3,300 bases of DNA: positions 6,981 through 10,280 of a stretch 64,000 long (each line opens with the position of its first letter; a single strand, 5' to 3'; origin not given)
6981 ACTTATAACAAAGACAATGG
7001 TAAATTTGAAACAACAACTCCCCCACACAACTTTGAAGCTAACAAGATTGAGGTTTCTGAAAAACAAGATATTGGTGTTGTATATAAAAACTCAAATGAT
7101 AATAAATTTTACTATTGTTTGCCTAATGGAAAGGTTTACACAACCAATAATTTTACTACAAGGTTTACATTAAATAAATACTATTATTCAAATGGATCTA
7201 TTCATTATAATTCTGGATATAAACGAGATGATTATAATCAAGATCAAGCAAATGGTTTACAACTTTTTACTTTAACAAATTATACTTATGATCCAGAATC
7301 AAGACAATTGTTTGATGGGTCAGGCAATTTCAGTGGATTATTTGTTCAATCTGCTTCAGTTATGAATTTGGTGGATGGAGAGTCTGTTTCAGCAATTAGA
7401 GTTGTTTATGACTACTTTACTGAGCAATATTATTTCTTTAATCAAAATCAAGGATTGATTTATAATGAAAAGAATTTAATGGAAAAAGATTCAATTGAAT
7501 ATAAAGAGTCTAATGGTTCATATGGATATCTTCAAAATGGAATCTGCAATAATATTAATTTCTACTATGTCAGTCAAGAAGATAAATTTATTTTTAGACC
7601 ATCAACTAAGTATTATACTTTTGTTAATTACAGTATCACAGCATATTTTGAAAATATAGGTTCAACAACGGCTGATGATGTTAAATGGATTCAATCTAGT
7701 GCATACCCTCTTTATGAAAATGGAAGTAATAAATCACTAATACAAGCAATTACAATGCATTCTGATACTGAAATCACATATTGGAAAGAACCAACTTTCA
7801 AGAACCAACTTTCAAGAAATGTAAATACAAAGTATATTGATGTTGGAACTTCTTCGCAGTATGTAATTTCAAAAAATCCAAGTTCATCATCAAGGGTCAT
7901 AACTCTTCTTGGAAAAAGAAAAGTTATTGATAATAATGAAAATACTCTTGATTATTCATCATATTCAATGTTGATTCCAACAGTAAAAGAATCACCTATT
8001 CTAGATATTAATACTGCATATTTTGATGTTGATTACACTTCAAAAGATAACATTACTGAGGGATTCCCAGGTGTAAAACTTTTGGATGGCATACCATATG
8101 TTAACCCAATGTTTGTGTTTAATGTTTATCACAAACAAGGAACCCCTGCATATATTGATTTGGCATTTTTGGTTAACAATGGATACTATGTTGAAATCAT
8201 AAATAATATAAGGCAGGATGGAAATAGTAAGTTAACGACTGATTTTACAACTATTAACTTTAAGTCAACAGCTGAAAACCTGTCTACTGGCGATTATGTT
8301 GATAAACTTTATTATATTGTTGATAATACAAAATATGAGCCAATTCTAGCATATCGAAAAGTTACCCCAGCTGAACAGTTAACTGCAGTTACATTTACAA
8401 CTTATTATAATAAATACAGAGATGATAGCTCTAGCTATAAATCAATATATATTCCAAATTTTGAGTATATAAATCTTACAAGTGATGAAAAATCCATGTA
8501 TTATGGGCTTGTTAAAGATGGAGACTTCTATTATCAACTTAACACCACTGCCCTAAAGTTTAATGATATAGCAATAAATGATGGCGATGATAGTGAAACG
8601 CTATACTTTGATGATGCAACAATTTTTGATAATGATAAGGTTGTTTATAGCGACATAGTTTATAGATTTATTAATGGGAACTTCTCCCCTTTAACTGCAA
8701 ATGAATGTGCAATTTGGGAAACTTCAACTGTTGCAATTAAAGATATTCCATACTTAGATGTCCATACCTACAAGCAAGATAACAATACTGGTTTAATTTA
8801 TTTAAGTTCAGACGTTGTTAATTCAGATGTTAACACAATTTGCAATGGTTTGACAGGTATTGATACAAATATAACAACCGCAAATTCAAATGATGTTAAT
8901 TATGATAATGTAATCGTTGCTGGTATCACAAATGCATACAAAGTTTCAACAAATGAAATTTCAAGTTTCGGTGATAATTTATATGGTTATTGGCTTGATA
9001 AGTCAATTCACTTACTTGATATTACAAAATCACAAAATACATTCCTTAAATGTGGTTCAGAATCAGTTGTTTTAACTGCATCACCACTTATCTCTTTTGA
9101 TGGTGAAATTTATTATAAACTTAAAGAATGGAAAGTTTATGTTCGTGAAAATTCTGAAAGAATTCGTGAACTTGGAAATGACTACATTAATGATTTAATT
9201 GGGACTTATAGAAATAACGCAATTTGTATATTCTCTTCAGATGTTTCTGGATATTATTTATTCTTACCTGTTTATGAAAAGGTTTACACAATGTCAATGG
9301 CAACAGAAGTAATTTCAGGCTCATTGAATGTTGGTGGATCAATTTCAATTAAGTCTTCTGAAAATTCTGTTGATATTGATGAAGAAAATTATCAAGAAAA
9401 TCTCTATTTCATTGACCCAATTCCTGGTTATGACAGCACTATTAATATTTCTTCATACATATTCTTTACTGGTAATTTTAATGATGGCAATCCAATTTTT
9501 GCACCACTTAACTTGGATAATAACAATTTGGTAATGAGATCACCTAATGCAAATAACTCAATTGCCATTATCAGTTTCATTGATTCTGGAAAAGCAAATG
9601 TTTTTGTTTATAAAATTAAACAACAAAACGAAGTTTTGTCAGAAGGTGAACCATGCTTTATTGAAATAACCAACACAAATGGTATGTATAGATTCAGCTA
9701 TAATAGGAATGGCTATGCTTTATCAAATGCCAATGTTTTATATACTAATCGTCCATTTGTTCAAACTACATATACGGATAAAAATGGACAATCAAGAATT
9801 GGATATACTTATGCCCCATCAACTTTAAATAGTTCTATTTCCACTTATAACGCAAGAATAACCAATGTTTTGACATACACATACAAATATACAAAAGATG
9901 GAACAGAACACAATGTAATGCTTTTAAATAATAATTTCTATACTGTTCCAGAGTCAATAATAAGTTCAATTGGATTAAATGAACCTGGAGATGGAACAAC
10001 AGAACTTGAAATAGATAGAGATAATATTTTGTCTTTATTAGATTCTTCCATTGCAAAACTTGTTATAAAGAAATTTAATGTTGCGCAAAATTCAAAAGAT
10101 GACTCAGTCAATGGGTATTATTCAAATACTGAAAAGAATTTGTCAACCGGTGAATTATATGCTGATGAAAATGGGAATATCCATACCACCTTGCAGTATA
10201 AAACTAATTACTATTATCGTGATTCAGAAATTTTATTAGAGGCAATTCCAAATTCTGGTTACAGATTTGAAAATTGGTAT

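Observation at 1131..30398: A 9,755-codon uninterrupted ORF encoding a roughly 1.1-MDa lipoprotein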

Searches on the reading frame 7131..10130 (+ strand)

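Call 30: search_protein_families(library=pfam, proteins=[window:7131-10130:+], max_evalue=1)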
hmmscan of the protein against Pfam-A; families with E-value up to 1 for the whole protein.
window:7131-10130:+ (1000 aa): 1 family
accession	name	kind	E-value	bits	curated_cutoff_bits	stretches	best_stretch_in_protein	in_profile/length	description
PF11192.13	DUF2977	-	0.0031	18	21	1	7-33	34-60/61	Protein of unknown function (DUF2977)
